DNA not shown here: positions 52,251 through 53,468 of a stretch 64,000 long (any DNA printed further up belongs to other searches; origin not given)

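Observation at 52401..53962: Orphan Ftr translationally coupled to a 5-formyl-THF cyclo-ligase paralogue at the head of a serine-cycle cluster that lacks fch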

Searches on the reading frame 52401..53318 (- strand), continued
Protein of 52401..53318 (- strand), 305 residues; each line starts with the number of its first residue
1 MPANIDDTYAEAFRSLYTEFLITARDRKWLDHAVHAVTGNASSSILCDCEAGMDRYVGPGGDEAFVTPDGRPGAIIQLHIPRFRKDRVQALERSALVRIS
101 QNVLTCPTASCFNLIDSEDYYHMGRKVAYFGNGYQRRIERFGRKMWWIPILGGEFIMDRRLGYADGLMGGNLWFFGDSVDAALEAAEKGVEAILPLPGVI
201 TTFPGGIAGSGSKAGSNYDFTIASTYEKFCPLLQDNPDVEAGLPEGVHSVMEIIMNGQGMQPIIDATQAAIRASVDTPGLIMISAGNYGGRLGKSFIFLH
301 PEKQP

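Call 60: find_homologous_proteins(query=L074:4641-5570:+)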
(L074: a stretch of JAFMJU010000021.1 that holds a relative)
Query L074:4641-5570:+ (309 aa): 4604 proteins with E <= 0.001 among 8000 candidates; the best 120 are listed.
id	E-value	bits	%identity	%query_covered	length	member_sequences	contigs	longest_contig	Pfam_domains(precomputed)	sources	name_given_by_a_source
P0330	6.8e-196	667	92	100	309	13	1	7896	PF01913.24,PF02741.21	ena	-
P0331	8.0e-189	644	88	100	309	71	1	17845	PF01913.24,PF02741.21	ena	-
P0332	5.5e-172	589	82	99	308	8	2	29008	PF01913.24,PF02741.21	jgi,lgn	-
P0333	4.2e-169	579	84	100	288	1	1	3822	PF01913.24,PF02741.21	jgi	jgi:formylmethanofuran--tetrahydromethanopterin N-formyltransferase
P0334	1.2e-164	565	80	98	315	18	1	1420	PF01913.24,PF02741.21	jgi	jgi:formylmethanofuran--tetrahydromethanopterin N-formyltransferase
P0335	7.1e-163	559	79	99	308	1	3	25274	PF01913.24,PF02741.21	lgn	-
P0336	1.3e-161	555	79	98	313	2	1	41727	PF01913.24,PF02741.21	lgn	-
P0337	1.6e-161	554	79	98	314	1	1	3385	PF01913.24,PF02741.21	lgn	-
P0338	7.5e-161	552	79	97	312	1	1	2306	PF01913.24,PF02741.21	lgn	-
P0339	7.8e-161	552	78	99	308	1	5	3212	PF01913.24,PF02741.21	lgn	-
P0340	1.2e-160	552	78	98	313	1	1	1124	PF01913.24,PF02741.21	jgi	jgi:formylmethanofuran--tetrahydromethanopterin N-formyltransferase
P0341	3.4e-160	550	78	98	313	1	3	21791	PF01913.24,PF02741.21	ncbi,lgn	-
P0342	3.5e-160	550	79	97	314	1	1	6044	PF01913.24,PF02741.21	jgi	jgi:formylmethanofuran--tetrahydromethanopterin N-formyltransferase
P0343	3.7e-159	547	78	98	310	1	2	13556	PF01913.24,PF02741.21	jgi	jgi:formylmethanofuran--tetrahydromethanopterin N-formyltransferase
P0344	1.2e-158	545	76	98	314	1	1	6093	PF01913.24,PF02741.21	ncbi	-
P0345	1.2e-158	545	77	98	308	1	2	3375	PF01913.24,PF02741.21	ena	-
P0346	1.8e-158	544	77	98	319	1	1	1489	PF01913.24,PF02741.21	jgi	-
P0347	2.6e-158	544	78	98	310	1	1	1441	PF01913.24,PF02741.21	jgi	jgi:formylmethanofuran--tetrahydromethanopterin N-formyltransferase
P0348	2.8e-158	544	77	99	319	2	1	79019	PF01913.24,PF02741.21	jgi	jgi:formylmethanofuran--tetrahydromethanopterin N-formyltransferase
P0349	3.0e-158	544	78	98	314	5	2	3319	PF01913.24,PF02741.21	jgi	jgi:formylmethanofuran--tetrahydromethanopterin N-formyltransferase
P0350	3.2e-158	544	77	98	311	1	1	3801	PF01913.24,PF02741.21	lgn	-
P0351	3.3e-158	544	77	98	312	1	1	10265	PF01913.24,PF02741.21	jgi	-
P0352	6.6e-158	543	77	98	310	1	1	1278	PF01913.24,PF02741.21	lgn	-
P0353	1.6e-157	541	77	98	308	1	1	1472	PF01913.24,PF02741.21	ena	-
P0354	2.0e-157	541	75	99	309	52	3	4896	PF01913.24,PF02741.21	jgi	jgi:formylmethanofuran--tetrahydromethanopterin N-formyltransferase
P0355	4.4e-157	540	76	99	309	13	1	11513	PF01913.24,PF02741.21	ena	-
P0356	5.8e-157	540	77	98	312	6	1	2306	PF01913.24,PF02741.21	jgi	-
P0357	6.5e-157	539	75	97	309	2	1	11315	PF01913.24,PF02741.21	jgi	jgi:formylmethanofuran--tetrahydromethanopterin N-formyltransferase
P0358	1.1e-156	539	77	98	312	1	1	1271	PF01913.24,PF02741.21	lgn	-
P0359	1.2e-156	538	77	98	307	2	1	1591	PF01913.24,PF02741.21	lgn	-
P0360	1.3e-156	538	74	99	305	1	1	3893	PF01913.24,PF02741.21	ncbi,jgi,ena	jgi:formylmethanofuran--tetrahydromethanopterin N-formyltransferase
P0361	1.4e-156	538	75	98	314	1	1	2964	PF01913.24,PF02741.21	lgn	-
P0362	1.6e-156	538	75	99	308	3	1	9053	PF01913.24,PF02741.21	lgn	-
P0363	2.4e-156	537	77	97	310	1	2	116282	PF01913.24,PF02741.21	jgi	jgi:formylmethanofuran--tetrahydromethanopterin N-formyltransferase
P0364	2.4e-156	537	76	98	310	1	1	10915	PF01913.24,PF02741.21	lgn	-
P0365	2.5e-156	537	77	98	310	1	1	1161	PF01913.24,PF02741.21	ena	-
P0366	3.2e-156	537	75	99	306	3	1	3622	PF01913.24,PF02741.21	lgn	-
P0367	4.4e-156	537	77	98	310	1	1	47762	PF01913.24,PF02741.21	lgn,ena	-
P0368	4.4e-156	537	77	98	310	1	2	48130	PF01913.24,PF02741.21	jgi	-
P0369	4.6e-156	537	75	99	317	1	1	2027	PF01913.24,PF02741.21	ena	-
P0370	4.7e-156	537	76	98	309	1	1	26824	PF01913.24,PF02741.21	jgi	jgi:formylmethanofuran--tetrahydromethanopterin N-formyltransferase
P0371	4.9e-156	536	75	98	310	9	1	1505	PF01913.24,PF02741.21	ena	-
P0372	5.3e-156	536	76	98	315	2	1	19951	PF01913.24,PF02741.21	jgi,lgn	-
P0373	5.5e-156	536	76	98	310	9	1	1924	PF01913.24,PF02741.21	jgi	jgi:formylmethanofuran--tetrahydromethanopterin N-formyltransferase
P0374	5.7e-156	536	76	98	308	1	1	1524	PF01913.24,PF02741.21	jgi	jgi:formylmethanofuran--tetrahydromethanopterin N-formyltransferase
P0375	5.9e-156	536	75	99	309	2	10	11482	PF01913.24,PF02741.21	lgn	-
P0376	7.0e-156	536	76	98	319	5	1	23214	PF01913.24,PF02741.21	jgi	-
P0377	8.5e-156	536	77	98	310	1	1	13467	PF01913.24,PF02741.21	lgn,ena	-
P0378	1.2e-155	535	75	99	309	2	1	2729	PF01913.24,PF02741.21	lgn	-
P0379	1.4e-155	535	76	98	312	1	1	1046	PF01913.24,PF02741.21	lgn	-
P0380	1.5e-155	535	76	98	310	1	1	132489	PF01913.24,PF02741.21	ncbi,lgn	-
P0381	1.5e-155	535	75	98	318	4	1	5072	PF01913.24,PF02741.21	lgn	-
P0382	1.5e-155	535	76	98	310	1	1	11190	PF01913.24,PF02741.21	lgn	-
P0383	1.6e-155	535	75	99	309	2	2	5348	PF01913.24,PF02741.21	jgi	jgi:formylmethanofuran--tetrahydromethanopterin N-formyltransferase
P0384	1.8e-155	535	76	98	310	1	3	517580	PF01913.24,PF02741.21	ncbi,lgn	ncbi:MAG: formylmethanofuran--tetrahydromethanopterin N-formyltransferase [Pirellulales bacterium]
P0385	2.0e-155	534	74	99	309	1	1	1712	PF01913.24,PF02741.21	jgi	jgi:formylmethanofuran--tetrahydromethanopterin N-formyltransferase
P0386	2.4e-155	534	77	98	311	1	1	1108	PF01913.24,PF02741.21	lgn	-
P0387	2.8e-155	534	76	98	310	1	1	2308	PF01913.24,PF02741.21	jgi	jgi:formylmethanofuran--tetrahydromethanopterin N-formyltransferase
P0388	4.7e-155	533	74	99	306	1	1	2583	PF01913.24,PF02741.21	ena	-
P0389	5.3e-155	533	75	98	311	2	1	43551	PF01913.24,PF02741.21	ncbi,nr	ncbi:MAG: formylmethanofuran--tetrahydromethanopterin N-formyltransferase [Gemmataceae bacterium]|nr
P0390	6.3e-155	533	77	97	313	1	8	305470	PF01913.24,PF02741.21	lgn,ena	-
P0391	6.7e-155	533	75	99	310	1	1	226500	PF01913.24,PF02741.21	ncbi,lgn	-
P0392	7.1e-155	533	76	99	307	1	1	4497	PF01913.24,PF02741.21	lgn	-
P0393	7.1e-155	533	76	98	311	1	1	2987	PF01913.24,PF02741.21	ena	-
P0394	7.5e-155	533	75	98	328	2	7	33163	PF01913.24,PF02741.21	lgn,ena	-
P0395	1.2e-154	532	75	99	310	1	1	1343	PF01913.24,PF02741.21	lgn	-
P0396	1.2e-154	532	73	99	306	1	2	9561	PF01913.24,PF02741.21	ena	-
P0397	1.3e-154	532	73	99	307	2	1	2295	PF01913.24,PF02741.21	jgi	-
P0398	1.5e-154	532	73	99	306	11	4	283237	PF01913.24,PF02741.21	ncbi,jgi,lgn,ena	-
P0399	1.6e-154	531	75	98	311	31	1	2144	PF01913.24,PF02741.21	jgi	-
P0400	1.6e-154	531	76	98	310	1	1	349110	PF01913.24,PF02741.21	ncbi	-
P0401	1.7e-154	531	76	97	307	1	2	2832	PF01913.24,PF02741.21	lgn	-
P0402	1.8e-154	531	75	98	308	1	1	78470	PF01913.24,PF02741.21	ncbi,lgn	ncbi:MAG TPA: formylmethanofuran--tetrahydromethanopterin N-formyltransferase [Pirellulales bacteriu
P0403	1.8e-154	531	74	98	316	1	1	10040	PF01913.24,PF02741.21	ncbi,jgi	jgi:formylmethanofuran--tetrahydromethanopterin N-formyltransferase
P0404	1.9e-154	531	75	98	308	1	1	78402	PF01913.24,PF02741.21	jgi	jgi:formylmethanofuran--tetrahydromethanopterin N-formyltransferase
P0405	2.0e-154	531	75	98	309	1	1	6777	PF01913.24,PF02741.21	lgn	-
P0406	2.3e-154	531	76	98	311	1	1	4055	PF01913.24,PF02741.21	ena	-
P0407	2.3e-154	531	76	98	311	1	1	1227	PF01913.24,PF02741.21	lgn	-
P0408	2.5e-154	531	75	98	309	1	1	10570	PF01913.24,PF02741.21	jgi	jgi:formylmethanofuran--tetrahydromethanopterin N-formyltransferase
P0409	2.7e-154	531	75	99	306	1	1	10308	PF01913.24,PF02741.21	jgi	jgi:formylmethanofuran--tetrahydromethanopterin N-formyltransferase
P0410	3.2e-154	530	76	99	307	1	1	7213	PF01913.24,PF02741.21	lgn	-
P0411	3.3e-154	530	75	98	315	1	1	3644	PF01913.24,PF02741.21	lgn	-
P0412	3.6e-154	530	74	99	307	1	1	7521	PF01913.24,PF02741.21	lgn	-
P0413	3.7e-154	530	77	99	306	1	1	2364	PF01913.24,PF02741.21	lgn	-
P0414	3.8e-154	530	76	100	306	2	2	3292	PF01913.24,PF02741.21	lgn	-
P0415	4.3e-154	530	75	98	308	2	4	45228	PF01913.24,PF02741.21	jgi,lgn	-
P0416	4.4e-154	530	75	98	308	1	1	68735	PF01913.24,PF02741.21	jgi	jgi:formylmethanofuran--tetrahydromethanopterin N-formyltransferase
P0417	5.0e-154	530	76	97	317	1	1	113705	PF01913.24,PF02741.21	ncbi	ncbi:MAG: formylmethanofuran--tetrahydromethanopterin N-formyltransferase [Gemmataceae bacterium]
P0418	5.1e-154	530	74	99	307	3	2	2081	PF01913.24,PF02741.21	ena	-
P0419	7.0e-154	529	75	98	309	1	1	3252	PF01913.24,PF02741.21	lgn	-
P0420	8.1e-154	529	72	99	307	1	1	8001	PF01913.24,PF02741.21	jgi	-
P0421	8.2e-154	529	75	97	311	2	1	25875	PF01913.24,PF02741.21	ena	-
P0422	8.2e-154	529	72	99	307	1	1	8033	PF01913.24,PF02741.21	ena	-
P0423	8.3e-154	529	75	99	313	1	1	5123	PF01913.24,PF02741.21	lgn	-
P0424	8.5e-154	529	76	97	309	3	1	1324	PF01913.24,PF02741.21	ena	-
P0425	8.9e-154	529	75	99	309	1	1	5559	PF01913.24,PF02741.21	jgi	jgi:formylmethanofuran--tetrahydromethanopterin N-formyltransferase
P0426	1.2e-153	529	73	99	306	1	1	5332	PF01913.24,PF02741.21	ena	-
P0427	1.2e-153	529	75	98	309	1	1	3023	PF01913.24,PF02741.21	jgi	jgi:formylmethanofuran--tetrahydromethanopterin N-formyltransferase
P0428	1.2e-153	529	73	99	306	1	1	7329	PF01913.24,PF02741.21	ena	-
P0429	1.2e-153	529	73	99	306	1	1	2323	PF01913.24,PF02741.21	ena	-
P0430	1.3e-153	529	75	98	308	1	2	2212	PF01913.24,PF02741.21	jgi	jgi:formylmethanofuran--tetrahydromethanopterin N-formyltransferase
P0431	1.3e-153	528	74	98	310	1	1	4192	PF01913.24,PF02741.21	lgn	-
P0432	1.4e-153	528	74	99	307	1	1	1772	PF01913.24,PF02741.21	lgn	-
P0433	1.5e-153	528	73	99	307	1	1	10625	PF01913.24,PF02741.21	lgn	-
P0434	1.8e-153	528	74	98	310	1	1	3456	PF01913.24,PF02741.21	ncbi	-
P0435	1.8e-153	528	76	98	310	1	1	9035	PF01913.24,PF02741.21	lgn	-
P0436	1.9e-153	528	72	99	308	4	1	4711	PF01913.24,PF02741.21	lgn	-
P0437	2.1e-153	528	75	98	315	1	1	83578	PF01913.24,PF02741.21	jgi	jgi:formylmethanofuran--tetrahydromethanopterin N-formyltransferase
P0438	2.4e-153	528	74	98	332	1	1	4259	PF01913.24,PF02741.21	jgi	jgi:formylmethanofuran--tetrahydromethanopterin N-formyltransferase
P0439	2.4e-153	528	75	98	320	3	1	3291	PF01913.24,PF02741.21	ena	-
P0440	2.5e-153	528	73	99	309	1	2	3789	PF01913.24,PF02741.21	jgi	jgi:formylmethanofuran--tetrahydromethanopterin N-formyltransferase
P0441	2.5e-153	528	74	99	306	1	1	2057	PF01913.24,PF02741.21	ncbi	-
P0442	2.6e-153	528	74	99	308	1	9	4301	PF01913.24,PF02741.21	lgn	-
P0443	2.7e-153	527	75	99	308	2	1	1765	PF01913.24,PF02741.21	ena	-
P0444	3.0e-153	527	74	99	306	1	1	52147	PF01913.24,PF02741.21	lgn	-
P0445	3.1e-153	527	75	99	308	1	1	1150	PF01913.24,PF02741.21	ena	-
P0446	3.1e-153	527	74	99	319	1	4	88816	PF01913.24,PF02741.21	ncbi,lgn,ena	-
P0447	3.1e-153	527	75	98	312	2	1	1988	PF01913.24,PF02741.21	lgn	-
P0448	3.3e-153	527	76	99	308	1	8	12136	PF01913.24,PF02741.21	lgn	-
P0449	3.5e-153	527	73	99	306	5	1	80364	PF01913.24,PF02741.21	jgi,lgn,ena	-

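Call 61: find_encoding_contigs(protein=P0384, flank=10000, max_places=1)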
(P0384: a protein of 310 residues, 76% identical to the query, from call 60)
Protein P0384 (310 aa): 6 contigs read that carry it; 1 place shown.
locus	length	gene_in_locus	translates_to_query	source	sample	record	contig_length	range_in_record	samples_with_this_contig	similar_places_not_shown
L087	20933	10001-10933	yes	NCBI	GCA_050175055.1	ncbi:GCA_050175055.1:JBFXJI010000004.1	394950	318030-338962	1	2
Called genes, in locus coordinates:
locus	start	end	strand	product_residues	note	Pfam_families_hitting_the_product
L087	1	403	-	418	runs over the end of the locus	PF00146:NADHdh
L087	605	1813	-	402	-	PF00346:Complex1_49kDa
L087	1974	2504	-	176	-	PF00329:Complex1_30kDa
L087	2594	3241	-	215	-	PF00507:Oxidored_q4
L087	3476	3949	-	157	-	PF09969:DUF2203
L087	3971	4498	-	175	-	PF00037:Fer4 (weak), PF12797:Fer4_2 (faint), PF13237:Fer4_10, PF14697:Fer4_21 (weak), PF12838:Fer4_7, PF00037:Fer4 (weak)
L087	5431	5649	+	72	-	PF02599:CsrA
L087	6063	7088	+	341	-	PF00762:Ferrochelatase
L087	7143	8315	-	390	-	PF00108:Thiolase_N, PF02803:Thiolase_C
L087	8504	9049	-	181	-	PF05163:DinB, PF12867:DinB_2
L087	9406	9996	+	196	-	PF01812:5-FTHF_cyc-lig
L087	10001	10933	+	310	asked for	PF01913:FTR, PF02741:FTR_C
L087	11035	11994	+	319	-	PF20030:bpMoxR (weak), PF00004:AAA (faint), PF07726:AAA_3, PF07728:AAA_5, PF17863:AAA_lid_2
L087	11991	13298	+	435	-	PF01882:DUF58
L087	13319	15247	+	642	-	PF13559:DUF4129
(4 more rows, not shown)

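Call 62: find_encoding_contigs(protein=P0398, flank=10000, max_places=2)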
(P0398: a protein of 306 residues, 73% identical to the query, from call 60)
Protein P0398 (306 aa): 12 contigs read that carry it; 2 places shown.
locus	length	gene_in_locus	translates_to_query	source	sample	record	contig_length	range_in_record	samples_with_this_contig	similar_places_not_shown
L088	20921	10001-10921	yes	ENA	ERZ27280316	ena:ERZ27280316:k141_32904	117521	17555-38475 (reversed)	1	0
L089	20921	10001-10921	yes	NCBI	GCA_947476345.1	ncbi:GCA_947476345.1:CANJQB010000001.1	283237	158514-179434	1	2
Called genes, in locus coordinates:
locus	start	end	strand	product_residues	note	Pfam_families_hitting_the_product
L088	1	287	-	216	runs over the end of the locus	PF07638:Sigma70_ECF, PF08281:Sigma70_r4_2 (weak)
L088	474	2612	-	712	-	PF02518:HATPase_c (faint), PF13589:HATPase_c_3, PF01119:DNA_mis_repair, PF08676:MutL_C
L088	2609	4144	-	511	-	PF00072:Response_reg, PF00158:Sigma54_activat, PF14532:Sigma54_activ_2, PF07724:AAA_2 (faint), PF07728:AAA_5 (weak), PF25601:AAA_lid_14, PF02954:HTH_8, PF02954:HTH_8 (weak), +1 more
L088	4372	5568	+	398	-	-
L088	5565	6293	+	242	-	PF02517:Rce1-like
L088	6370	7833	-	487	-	PF00324:AA_permease, PF13520:AA_permease_2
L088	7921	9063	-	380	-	PF22741:PTP-NADK (weak)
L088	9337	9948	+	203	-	PF01812:5-FTHF_cyc-lig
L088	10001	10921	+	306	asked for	PF01913:FTR, PF02741:FTR_C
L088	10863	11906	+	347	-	PF02899:Phage_int_SAM_1, PF00589:Phage_integrase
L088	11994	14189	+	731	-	PF07583:PSCyt2, PF07587:PSD1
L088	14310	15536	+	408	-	PF07394:DUF1501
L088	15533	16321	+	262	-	-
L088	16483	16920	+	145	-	PF00572:Ribosomal_L13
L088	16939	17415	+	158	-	PF00380:Ribosomal_S9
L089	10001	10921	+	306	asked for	PF01913:FTR, PF02741:FTR_C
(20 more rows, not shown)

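Call 68: search_protein_families(library=pfam, proteins=[L026:11858-13012:+, L026:13437-15440:-, L026:8846-9277:+, L035:10990-12390:-, L035:5565-6878:-, L035:3559-4803:-, L035:4808-5617:-, L035:13135-14223:-, L035:14242-15444:-, L035:12442-13074:-], max_evalue=0.00001)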
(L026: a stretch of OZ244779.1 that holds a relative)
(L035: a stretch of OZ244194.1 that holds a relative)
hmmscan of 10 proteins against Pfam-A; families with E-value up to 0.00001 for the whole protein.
L026:11858-13012:+ (384 aa): 2 families
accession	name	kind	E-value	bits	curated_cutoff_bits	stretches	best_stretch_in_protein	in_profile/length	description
PF06114.19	Peptidase_M78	-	3.5e-15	56.3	22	1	188-297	17-122/123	IrrE N-terminal-like domain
PF01381.28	HTH_3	-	8.8e-09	35.7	23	1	16-64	1-51/55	Helix-turn-helix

L026:13437-15440:- (667 aa): 8 families
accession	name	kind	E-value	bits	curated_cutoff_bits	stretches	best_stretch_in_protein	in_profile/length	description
PF01653.23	DNA_ligase_aden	-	4.1e-91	305.4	27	1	71-318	4-253/253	NAD-dependent DNA ligase adenylation domain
PF03120.22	DNA_ligase_OB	-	4.6e-35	119.8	32.9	1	321-398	1-78/79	NAD-dependent DNA ligase OB-fold domain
PF12826.13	HHH_2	-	2.4e-22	79.3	27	1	510-573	1-64/64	Helix-hairpin-helix motif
PF00533.33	BRCT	-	4.3e-14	53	21.3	1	592-663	3-76/78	BRCA1 C Terminus (BRCT) domain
PF14520.12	HHH_5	-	9.2e-12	45.7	27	1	513-559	3-50/57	Helix-hairpin-helix domain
PF22745.1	Nlig-Ia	-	4.1e-09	37.4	27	1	6-53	3-50/92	DNA ligase-like, N-terminal NAD+-binding domain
PF12738.14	PTCB-BRCT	-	2e-08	34.5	22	1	606-656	9-59/63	twin BRCT domain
PF03119.21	DNA_ligase_ZBD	-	4.7e-08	33.2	25.8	1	407-434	1-27/27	NAD-dependent DNA ligase C4 zinc finger domain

L026:8846-9277:+ (143 aa): 1 family
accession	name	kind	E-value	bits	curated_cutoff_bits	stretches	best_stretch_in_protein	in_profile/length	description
PF14342.11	DUF4396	-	8.5e-33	114.1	27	1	11-137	2-138/141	Domain of unknown function (DUF4396)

L035:10990-12390:- (466 aa): 1 family
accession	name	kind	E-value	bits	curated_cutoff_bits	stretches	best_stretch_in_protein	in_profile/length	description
PF01212.27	Beta_elim_lyase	-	2.2e-73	247.5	27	1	60-431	1-287/288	Beta-eliminating lyase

L035:5565-6878:- (437 aa): 0 families

L035:3559-4803:- (414 aa): 0 families

L035:4808-5617:- (269 aa): 0 families

L035:13135-14223:- (362 aa): 1 family
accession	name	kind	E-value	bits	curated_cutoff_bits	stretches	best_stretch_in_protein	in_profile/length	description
PF00296.26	Bac_luciferase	-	1.5e-50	172.8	27.9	1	42-334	20-314/314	Luciferase-like monooxygenase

L035:14242-15444:- (400 aa): 1 family
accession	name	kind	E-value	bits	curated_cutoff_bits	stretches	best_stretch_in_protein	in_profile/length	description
PF02566.24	OsmC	-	9.9e-13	48.8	27.5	1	288-390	1-98/100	OsmC-like protein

L035:12442-13074:- (210 aa): 1 family
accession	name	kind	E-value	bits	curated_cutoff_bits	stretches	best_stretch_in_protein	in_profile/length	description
PF01965.30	DJ-1_PfpI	-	6.9e-30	104.5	26.6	1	2-163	2-164/165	DJ-1/PfpI family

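Call 69: list_cluster_members(proteins=[P0149, P0137, P0153, P0146, P0173, P0176, P0169, P0167, P0150, P0152])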
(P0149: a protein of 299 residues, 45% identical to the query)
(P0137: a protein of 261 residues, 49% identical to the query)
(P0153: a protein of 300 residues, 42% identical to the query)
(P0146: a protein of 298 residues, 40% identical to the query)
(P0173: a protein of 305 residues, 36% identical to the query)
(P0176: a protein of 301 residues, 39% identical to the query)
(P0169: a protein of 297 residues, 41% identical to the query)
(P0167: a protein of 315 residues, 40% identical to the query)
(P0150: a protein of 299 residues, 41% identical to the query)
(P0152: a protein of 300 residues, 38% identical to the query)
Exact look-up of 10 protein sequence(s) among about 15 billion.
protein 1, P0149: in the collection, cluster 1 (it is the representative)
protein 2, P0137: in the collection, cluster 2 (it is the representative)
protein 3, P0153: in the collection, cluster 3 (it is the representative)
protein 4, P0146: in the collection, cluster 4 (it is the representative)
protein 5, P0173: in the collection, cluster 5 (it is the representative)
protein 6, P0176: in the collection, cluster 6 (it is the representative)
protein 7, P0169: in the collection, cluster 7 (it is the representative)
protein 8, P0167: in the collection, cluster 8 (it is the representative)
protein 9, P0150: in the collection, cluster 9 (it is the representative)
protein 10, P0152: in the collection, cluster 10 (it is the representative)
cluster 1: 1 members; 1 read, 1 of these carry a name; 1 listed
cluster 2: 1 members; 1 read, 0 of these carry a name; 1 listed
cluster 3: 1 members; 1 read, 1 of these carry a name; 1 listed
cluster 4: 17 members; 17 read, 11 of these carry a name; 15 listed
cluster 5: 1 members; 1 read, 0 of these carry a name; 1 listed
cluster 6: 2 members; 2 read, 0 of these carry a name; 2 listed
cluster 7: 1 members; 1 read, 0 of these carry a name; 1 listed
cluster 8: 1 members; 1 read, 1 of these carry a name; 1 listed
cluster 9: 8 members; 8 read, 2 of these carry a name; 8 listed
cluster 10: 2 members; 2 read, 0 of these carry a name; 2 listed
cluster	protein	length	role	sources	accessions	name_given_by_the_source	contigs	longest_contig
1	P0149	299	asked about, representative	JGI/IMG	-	formylmethanofuran--tetrahydromethanopterin N-formyltransferase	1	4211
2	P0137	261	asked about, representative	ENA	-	-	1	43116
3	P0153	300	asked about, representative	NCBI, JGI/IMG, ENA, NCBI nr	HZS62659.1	MAG TPA: formylmethanofuran--tetrahydromethanopterin N-formyltransferase ... | formylmethanofuran--tetrahydromethanopterin N-formyltransferase [Gemmatimonadaceae ...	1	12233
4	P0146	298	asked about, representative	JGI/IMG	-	formylmethanofuran--tetrahydromethanopterin N-formyltransferase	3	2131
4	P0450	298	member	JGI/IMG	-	formylmethanofuran--tetrahydromethanopterin N-formyltransferase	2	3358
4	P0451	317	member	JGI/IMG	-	formylmethanofuran--tetrahydromethanopterin N-formyltransferase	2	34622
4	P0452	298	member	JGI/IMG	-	formylmethanofuran--tetrahydromethanopterin N-formyltransferase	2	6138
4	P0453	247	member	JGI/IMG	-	formylmethanofuran--tetrahydromethanopterin N-formyltransferase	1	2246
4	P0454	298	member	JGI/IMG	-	formylmethanofuran--tetrahydromethanopterin N-formyltransferase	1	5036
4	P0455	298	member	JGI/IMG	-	formylmethanofuran--tetrahydromethanopterin N-formyltransferase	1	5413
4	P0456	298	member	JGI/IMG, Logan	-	formylmethanofuran--tetrahydromethanopterin N-formyltransferase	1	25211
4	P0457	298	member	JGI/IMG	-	formylmethanofuran--tetrahydromethanopterin N-formyltransferase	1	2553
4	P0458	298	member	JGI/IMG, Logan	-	formylmethanofuran--tetrahydromethanopterin N-formyltransferase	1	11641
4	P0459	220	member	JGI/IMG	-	formylmethanofuran--tetrahydromethanopterin N-formyltransferase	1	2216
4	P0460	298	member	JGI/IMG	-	-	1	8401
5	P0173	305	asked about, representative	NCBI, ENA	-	-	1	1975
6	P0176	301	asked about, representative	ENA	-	-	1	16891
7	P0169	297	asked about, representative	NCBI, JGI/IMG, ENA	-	-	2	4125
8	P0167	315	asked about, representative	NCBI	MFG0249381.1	MAG: formylmethanofuran--tetrahydromethanopterin N-formyltransferase [Phycisphaeraceae ...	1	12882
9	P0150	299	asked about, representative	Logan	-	-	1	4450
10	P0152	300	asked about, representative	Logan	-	-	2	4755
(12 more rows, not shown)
